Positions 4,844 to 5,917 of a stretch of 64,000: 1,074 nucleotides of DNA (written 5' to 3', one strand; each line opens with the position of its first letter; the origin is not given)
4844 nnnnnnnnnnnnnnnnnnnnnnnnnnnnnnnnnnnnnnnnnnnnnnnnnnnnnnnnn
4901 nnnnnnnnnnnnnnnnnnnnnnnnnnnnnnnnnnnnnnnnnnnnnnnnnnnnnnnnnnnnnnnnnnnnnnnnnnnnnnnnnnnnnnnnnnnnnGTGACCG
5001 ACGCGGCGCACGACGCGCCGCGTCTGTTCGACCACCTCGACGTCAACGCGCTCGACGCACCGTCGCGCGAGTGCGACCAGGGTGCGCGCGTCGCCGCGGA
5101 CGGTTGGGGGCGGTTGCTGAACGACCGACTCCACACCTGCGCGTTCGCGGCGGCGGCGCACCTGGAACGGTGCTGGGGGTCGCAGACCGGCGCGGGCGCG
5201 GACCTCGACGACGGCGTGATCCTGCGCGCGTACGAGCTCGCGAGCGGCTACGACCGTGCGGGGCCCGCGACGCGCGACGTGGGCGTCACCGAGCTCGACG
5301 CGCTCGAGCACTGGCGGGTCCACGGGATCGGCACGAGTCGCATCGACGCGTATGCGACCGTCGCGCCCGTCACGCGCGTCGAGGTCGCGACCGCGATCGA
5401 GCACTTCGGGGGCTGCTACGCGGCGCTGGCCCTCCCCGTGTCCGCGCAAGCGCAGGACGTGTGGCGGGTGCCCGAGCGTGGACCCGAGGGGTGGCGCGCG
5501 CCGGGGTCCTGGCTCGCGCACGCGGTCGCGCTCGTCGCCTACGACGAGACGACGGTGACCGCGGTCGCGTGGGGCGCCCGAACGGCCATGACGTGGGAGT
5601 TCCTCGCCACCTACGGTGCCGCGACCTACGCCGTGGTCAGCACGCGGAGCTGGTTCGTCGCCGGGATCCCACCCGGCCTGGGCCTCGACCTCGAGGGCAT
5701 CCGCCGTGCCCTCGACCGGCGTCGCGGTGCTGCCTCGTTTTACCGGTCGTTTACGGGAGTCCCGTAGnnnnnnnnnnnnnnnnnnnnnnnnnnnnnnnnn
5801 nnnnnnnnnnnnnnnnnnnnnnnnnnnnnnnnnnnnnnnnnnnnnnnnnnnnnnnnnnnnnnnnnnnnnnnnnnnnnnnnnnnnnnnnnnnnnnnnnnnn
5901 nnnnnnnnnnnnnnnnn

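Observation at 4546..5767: Cytoplasmic papain-like peptidase paired with an unknown 140-aa protein under SARP-box control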

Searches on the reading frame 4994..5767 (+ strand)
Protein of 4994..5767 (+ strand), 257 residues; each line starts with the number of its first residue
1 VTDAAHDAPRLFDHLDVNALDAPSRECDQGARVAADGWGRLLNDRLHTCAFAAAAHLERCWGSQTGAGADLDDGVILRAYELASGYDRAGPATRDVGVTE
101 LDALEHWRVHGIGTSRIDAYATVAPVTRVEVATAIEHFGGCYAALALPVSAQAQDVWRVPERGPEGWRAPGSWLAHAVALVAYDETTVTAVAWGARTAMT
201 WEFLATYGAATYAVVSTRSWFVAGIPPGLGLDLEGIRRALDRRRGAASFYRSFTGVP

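Call 4: search_protein_families(library=pfam, proteins=[window:4994-5767:+], max_evalue=1)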
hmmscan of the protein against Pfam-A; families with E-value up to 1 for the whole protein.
window:4994-5767:+ (257 aa): 0 families

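Call 5: search_protein_families(library=ncbifam, proteins=[window:4994-5767:+], max_evalue=1)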
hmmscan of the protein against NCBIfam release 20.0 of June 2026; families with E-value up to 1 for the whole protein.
window:4994-5767:+ (257 aa): 2 families
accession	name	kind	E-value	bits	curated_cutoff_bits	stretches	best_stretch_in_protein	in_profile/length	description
TIGR00033.1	aroC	equivalog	0.027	13.4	212.2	1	222-250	18-46/351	chorismate synthase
NF003793.1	PRK05382.1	equivalog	0.15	10.8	321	1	221-248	16-43/344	chorismate synthase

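Call 6: find_homologous_proteins(query=window:4994-5767:+, max_evalue=0.001)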
Query window:4994-5767:+ (257 aa): 7 proteins with E <= 0.001 among 6693 candidates.
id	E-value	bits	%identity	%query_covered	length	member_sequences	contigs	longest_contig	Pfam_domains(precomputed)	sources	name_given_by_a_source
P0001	8.8e-168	574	100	100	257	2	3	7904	-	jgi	jgi:hypothetical protein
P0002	6.9e-137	473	82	100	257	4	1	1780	-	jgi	-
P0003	1.4e-136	472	82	100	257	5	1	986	-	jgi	jgi:hypothetical protein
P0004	1.4e-132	459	82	100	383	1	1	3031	-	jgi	jgi:hypothetical protein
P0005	2.1e-105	370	66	100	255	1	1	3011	-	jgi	jgi:hypothetical protein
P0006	2.2e-88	314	62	94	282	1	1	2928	-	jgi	jgi:hypothetical protein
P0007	1.1e-82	296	83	63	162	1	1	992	-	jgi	jgi:hypothetical protein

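Call 10: find_encoding_contigs(protein=P0005, flank=5000, max_places=4)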
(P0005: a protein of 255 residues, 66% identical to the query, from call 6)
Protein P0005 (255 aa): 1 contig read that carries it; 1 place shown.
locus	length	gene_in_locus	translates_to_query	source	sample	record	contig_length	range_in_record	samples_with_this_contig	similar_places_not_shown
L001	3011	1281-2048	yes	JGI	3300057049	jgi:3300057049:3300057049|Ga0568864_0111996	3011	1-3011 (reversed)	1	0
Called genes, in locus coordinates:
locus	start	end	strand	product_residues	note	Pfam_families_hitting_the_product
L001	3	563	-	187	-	?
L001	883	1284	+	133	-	-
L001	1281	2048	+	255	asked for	-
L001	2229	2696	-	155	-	PF10604:Polyketide_cyc2, PF08327:AHSA1 (weak)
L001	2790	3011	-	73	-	?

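Call 11: find_encoding_contigs(protein=P0006, flank=5000, max_places=4)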
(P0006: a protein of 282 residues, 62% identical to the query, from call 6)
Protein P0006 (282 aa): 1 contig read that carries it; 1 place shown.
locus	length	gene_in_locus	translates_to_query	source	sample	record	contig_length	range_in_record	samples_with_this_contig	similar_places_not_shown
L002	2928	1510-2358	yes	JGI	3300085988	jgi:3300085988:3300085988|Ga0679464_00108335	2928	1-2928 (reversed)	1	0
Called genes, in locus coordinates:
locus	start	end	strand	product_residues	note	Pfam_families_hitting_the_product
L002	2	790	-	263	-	?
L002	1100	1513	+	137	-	-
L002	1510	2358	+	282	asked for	-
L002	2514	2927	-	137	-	?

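Call 18: search_protein_representatives(alignment_id=A1)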
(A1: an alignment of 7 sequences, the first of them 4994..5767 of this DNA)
Query: 7 sequences, 257 profile positions. Proteins with E-value up to 0.001 (for the whole library): 3329; up to 1e-10: 1912; up to 1e-30: 293. The best 150 are listed.
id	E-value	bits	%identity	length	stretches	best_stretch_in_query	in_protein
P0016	3.4e-71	255.9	-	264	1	10-242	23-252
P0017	2.6e-55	203.8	-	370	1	10-233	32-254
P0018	6.9e-55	202.4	-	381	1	17-242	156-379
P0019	1.5e-50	188.2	-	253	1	18-244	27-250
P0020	3.9e-49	183.6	-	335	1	9-240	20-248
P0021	2.0e-48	181.2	-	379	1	32-243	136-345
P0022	1.6e-47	178.2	-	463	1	36-240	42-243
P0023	3.4e-47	177.2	-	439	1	18-247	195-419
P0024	1.2e-46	175.4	-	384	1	19-244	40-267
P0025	2.3e-46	174.5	-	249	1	13-226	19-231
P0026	1.3e-45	172.0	-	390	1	11-240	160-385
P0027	2.0e-45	171.4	-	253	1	32-237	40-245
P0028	4.1e-45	170.4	-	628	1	8-217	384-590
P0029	1.1e-43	165.7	-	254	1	10-217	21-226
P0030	1.2e-43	165.6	-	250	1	32-241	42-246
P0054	1.9e-40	155.1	-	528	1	15-240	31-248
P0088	4.9e-39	150.5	-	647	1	37-238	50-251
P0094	1.7e-38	148.7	-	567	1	19-244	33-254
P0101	3.4e-38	147.7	-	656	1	18-241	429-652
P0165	7.4e-35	136.8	-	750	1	36-238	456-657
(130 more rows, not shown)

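Call 20: search_protein_families(library=pfam, proteins=[P0016, P0017, P0018, P0022, P0028, P0054, P0088, P0101, P0165, P0094], max_evalue=0.01)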
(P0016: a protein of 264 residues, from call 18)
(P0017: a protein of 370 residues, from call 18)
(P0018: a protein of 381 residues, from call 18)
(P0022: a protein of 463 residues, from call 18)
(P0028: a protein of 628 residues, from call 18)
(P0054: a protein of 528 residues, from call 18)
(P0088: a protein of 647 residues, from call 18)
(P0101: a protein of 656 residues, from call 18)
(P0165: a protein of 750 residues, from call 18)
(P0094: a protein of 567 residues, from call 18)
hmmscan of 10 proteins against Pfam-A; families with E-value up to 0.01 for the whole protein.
P0016 (264 aa): 0 families

P0017 (370 aa): 0 families

P0018 (381 aa): 0 families

P0022 (463 aa): 1 family
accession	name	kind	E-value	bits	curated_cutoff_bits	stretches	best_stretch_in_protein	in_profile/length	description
PF08924.17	Rv2525c_GlyHyd-like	-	4.6e-13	50.2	27.2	1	282-392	2-129/198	Rv2525c-like, glycoside hydrolase-like domain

P0028 (628 aa): 1 family
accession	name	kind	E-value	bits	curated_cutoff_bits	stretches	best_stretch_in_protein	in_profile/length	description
PF08924.17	Rv2525c_GlyHyd-like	-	2.1e-26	93.7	27.2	1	19-168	5-156/198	Rv2525c-like, glycoside hydrolase-like domain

P0054 (528 aa): 0 families

P0088 (647 aa): 1 family
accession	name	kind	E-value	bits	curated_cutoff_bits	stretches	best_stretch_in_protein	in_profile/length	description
PF01048.26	PNP_UDP_1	-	0.0039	17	25.1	1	420-465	62-108/233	Phosphorylase superfamily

P0101 (656 aa): 0 families

P0165 (750 aa): 2 families
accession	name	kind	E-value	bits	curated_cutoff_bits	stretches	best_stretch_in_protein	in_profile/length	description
PF00959.24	Phage_lysozyme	-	7.9e-27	94.5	22.3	1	31-140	15-125/125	Phage lysozyme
PF01764.32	Lipase_3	-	1.1e-06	29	22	1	238-338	1-115/140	Lipase (class 3)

P0094 (567 aa): 1 family
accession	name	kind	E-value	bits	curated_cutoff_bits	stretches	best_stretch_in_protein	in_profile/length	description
PF13946.11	DUF4214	-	4.2e-20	72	23.2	1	492-555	3-67/72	Domain of unknown function (DUF4214)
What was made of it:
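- Family members are fused to Phage_lysozyme + Lipase_3 and to the Rv2525c glycoside-hydrolase-like domain (call 20).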

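Call 22: search_protein_families(library=phrogs, proteins=[window:4994-5767:+], max_evalue=1)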
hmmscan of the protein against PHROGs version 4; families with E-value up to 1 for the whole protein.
window:4994-5767:+ (257 aa): 1 family
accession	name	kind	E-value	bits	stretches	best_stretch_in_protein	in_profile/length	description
phrog_19005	-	unknown function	1.3e-14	54.8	1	17-239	24-251/260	-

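Call 24: find_homologous_proteins(query=A4, max_evalue=0.00001)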
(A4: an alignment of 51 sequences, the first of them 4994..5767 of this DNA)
Query A4 (51 sequences) (257 aa, profile of the alignment): 243 proteins with E <= 0.00001 among 8000 candidates; the best 120 are listed.
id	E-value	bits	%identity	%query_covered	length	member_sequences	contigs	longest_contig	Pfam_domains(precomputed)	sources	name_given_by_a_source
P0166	3.0e-111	389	40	90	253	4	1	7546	-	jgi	jgi:hypothetical protein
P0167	1.4e-110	387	42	95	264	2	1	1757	-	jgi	jgi:hypothetical protein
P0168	5.8e-110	385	41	81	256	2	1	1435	-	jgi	jgi:hypothetical protein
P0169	4.4e-109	382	42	83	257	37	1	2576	-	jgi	jgi:hypothetical protein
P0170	9.2e-109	381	39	92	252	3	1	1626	-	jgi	jgi:hypothetical protein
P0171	1.3e-108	380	41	82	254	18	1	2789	-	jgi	-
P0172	6.5e-108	378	38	91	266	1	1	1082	-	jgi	jgi:hypothetical protein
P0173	6.7e-108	378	46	70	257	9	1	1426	-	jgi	jgi:hypothetical protein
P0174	1.9e-107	376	39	90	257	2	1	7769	-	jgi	jgi:hypothetical protein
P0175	8.8e-107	374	44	70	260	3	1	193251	-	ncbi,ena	-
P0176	6.1e-106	371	36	95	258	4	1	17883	-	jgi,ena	-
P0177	6.8e-106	371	38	82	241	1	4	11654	-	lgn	-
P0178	9.8e-106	371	40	84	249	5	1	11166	-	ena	-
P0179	1.8e-105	370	42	79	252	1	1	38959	-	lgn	-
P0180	3.9e-105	369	39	83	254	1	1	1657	-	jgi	jgi:hypothetical protein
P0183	1.3e-103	364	37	88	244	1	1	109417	-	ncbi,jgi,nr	ncbi:MAG TPA: hypothetical protein VHV10_05060 [Ktedonobacteraceae bacterium]|jgi:hypothetical prote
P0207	1.3e-95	338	36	92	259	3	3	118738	-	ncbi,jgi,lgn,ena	jgi:hypothetical protein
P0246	7.6e-90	319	41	78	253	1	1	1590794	-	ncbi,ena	-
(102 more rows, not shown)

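Call 27: find_encoding_contigs(protein=P0246, flank=10000, max_places=2)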
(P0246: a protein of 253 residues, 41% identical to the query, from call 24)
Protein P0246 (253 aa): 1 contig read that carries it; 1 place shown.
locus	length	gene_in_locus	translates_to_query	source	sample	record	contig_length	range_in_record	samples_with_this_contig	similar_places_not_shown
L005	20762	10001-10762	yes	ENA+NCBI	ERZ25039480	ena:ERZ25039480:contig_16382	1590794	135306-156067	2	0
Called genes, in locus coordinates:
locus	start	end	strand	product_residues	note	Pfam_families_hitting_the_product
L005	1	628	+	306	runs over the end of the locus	-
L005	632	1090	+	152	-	-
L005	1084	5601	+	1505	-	PF13550:Phage-tail_3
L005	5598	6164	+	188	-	-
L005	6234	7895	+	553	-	-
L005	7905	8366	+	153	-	-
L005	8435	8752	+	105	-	-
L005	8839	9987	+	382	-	-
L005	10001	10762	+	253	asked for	-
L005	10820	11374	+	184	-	-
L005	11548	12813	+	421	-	PF02195:ParB_N, PF01507:PAPS_reduct (weak)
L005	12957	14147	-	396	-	PF04055:Radical_SAM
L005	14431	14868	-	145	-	PF04463:2-thiour_desulf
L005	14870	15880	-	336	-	-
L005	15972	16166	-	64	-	-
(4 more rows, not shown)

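Call 28: find_encoding_contigs(protein=P0175, flank=10000, max_places=2)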
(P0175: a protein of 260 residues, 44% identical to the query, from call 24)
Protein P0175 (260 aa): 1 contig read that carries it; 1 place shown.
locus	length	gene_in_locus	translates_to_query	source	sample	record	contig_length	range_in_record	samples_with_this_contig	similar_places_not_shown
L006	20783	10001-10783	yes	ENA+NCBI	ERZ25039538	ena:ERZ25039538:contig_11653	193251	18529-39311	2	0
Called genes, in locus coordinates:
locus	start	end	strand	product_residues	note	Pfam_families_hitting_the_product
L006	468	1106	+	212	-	PF00664:ABC_membrane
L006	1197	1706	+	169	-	PF00005:ABC_tran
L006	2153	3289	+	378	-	PF14659:Phage_int_SAM_3, PF22022:Phage_int_M (weak), PF00589:Phage_integrase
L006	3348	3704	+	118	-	PF05973:Gp49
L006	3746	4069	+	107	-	PF13560:HTH_31, PF01381:HTH_3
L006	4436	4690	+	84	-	-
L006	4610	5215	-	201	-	PF00440:TetR_N, PF21993:TetR_C_13_2, PF16925:TetR_C_13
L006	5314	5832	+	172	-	PF00106:adh_short, PF08659:KR (weak), PF13561:adh_short_C2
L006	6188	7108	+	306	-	PF00106:adh_short, PF08659:KR, PF13561:adh_short_C2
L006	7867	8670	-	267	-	PF00135:COesterase (faint), PF20434:BD-FAE, PF07859:Abhydrolase_3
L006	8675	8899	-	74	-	-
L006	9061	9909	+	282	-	PF12146:Hydrolase_4 (faint), PF00561:Abhydrolase_1 (faint), PF12697:Abhydrolase_6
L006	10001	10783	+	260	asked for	-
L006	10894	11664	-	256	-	PF13490:zf-HC2, PF22618:RskA_N (weak), PF10099:RskA_C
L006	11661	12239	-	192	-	PF04542:Sigma70_r2, PF07638:Sigma70_ECF (weak), PF08281:Sigma70_r4_2, PF04545:Sigma70_r4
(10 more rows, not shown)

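Call 29: search_dna_similar(query=window:4994-5767:+, collection=phages, mode=protein, max_evalue=0.001, max_rows=30)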
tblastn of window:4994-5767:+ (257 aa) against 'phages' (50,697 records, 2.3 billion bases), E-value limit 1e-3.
Records with a match: 1; places in all: 1; records where one place covers at least 80% of the query: 0.
Best place of each record, by identity: <60% 1.
By first word of the organism name: Caudoviricetes 1.
By host as written in the record: - 1.
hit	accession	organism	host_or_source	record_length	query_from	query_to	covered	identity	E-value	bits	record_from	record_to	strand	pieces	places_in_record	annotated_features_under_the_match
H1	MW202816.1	Caudoviricetes sp.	Manatee Spring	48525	31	215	72%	34.2%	7e-14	77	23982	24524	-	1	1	cysteine protease and beta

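Call 31: get_annotated_region(hit=H1, flank=8000)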
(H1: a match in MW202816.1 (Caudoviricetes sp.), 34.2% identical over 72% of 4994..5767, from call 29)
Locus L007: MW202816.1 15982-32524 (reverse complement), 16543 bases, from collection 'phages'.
description: Myoviridae sp. isolate ctsHD2, complete genome.
organism: Caudoviricetes sp. (NCBI taxid 2832643)
taxonomy: Viruses; Duplodnaviria; Heunggongvirae; Uroviricota; Caudoviricetes
host: -; source: Manatee Spring; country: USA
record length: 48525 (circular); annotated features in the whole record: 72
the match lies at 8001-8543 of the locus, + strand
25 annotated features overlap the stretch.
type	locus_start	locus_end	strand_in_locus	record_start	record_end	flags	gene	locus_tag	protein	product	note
CDS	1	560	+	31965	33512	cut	-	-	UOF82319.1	hypothetical protein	-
CDS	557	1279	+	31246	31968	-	-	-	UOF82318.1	hypothetical protein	-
CDS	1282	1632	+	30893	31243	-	-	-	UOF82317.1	hypothetical protein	-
CDS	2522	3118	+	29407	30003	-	-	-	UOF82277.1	phage baseplate component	-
CDS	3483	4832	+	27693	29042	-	-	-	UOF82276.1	baseplate wedge protein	-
CDS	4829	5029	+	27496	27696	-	-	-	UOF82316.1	hypothetical protein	-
CDS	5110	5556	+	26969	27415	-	-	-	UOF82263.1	coil containing protein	-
CDS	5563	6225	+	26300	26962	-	-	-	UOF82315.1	hypothetical protein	-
CDS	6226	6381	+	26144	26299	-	-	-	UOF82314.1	hypothetical protein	-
CDS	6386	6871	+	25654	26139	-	-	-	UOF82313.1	hypothetical protein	-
CDS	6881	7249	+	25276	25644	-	-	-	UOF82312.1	hypothetical protein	-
CDS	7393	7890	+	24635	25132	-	-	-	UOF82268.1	N-acetylmuramoyl-L-alanine amidase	-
CDS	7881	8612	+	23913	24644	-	-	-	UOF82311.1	cysteine protease and beta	-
CDS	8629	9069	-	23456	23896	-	-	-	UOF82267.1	deoxycytidylate deaminase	-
CDS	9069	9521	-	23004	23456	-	-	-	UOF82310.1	hypothetical protein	-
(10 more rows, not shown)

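Call 33: predict_structure(alignment_id=A5)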
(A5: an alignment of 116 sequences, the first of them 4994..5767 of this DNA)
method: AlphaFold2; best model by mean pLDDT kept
length: 257 residues; sequences in the alignment: 116
mean_pLDDT: 94.3   pTM: 0.92
mean pLDDT of the five models: 94.3, 93.0, 93.0, 92.9, 92.1
residues with pLDDT >= 90: 223; 70-90: 27; 50-70: 7; < 50: 0
segments of 3 or more residues with pLDDT < 50: none
pLDDT, mean of each block of 10 residues (from residue 1): 72 96 98 97 93 98 97 97 91 86 96 98 97 98 98 98 97 97 99 98 98 98 96 97 84 74
secondary structure, 60 per line:
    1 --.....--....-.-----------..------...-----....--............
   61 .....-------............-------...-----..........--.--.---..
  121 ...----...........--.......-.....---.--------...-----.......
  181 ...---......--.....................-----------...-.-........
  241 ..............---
elements in order: H3-7 H43-46 H49-65 H73-84 H100-109 E119-123 H128-138 E141-147 H149-153 E174-183 E187-192 E195-200 H201-207 E208-215 H233-254
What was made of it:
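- On Clan CA (papain-like fold cysteine peptidases): AF2 pLDDT 94.3: helix 49-65 starts at Cys49 and strand 174-183 carries His176 (call 33).
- AF2 pLDDT 94.3, pTM 0.92 (call 33).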

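Call 37: fold_search(model_id=the predicted structure, library=pdb)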
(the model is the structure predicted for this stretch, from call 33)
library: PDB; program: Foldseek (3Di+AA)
matches with E <= 10: 366; with E <= 0.001: 39
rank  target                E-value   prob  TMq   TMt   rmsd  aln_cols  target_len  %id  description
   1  3ois_A                3.3e-06  1.00  0.60  0.58   4.2       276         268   12  Crystal Structure Xylellain, a cysteine protease from Xylella fastidiosa (released 2011-08-03)
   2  3ois_B                5.4e-06  1.00  0.60  0.58   4.8       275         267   12  Crystal Structure Xylellain, a cysteine protease from Xylella fastidiosa (released 2011-08-03)
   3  4qrv_B                2.2e-05  1.00  0.46  0.40   5.8       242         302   15  Crystal structure of I86F mutant of papain (released 2015-08-12)
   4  1pad_A                3.6e-05  1.00  0.48  0.56   5.9       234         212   17  Binding of chloromethyl ketone substrate analogues to crystalline papain (released 1977-04-12)
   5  4qrg_B                3.8e-05  1.00  0.44  0.38   8.9       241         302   16  Crystal structure of I86L mutant of papain (released 2015-08-05)
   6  4qrg_A                5.2e-05  1.00  0.44  0.39   6.8       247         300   14  Crystal structure of I86L mutant of papain (released 2015-08-05)
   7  4qrx_A                5.5e-05  1.00  0.44  0.40  11.1       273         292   12  Crystal structure of pro-papain mutant at pH 4.0 (released 2015-08-05)
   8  4ci7_A                7.4e-05  1.00  0.45  0.27   9.4       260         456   12  The crystal structure of the cysteine protease and lectin-like domains of Cwp84, a surface layer associated protein of (released 2014-05-14)
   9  4qrv_A                7.4e-05  1.00  0.44  0.39   7.7       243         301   14  Crystal structure of I86F mutant of papain (released 2015-08-12)
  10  4qrx_C                7.8e-05  1.00  0.41  0.35   8.8       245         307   13  Crystal structure of pro-papain mutant at pH 4.0 (released 2015-08-05)
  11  4d59_A                8.8e-05  1.00  0.42  0.28   9.8       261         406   13  Clostridial Cysteine protease Cwp84 C116A after propeptide cleavage (released 2015-03-04)
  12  4ci7_B                9.4e-05  1.00  0.32  0.20  13.3       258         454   16  The crystal structure of the cysteine protease and lectin-like domains of Cwp84, a surface layer associated protein of (released 2014-05-14)
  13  2bdz_A                1.0e-04  1.00  0.42  0.49   8.5       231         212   15  Mexicain from Jacaratia mexicana (released 2006-10-03)
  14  5vpk_A                1.2e-04  1.00  0.47  0.53   6.2       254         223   13  CRYSTAL STRUCTURE OF MITE ALLERGEN DER F 1 (released 2017-05-24)
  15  6jd8                  2.0e-04  1.00  0.51  0.43   4.4       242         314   13  Structure of a proline specific mutant of human cathepsin L (released 2020-02-05)
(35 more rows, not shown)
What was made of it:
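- On Clan CA (papain-like fold cysteine peptidases): Foldseek prob 1.00 to papain, cathepsins and xylellain (call 37).
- On C39 bacteriocin-leader peptidases: Structural neighbours are C1 (call 37).
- Foldseek against PDB: top hit xylellain 3OIS (E 3e-6, TM 0.60), then papain, Cwp84, cathepsins and Lpg2622 (call 37).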
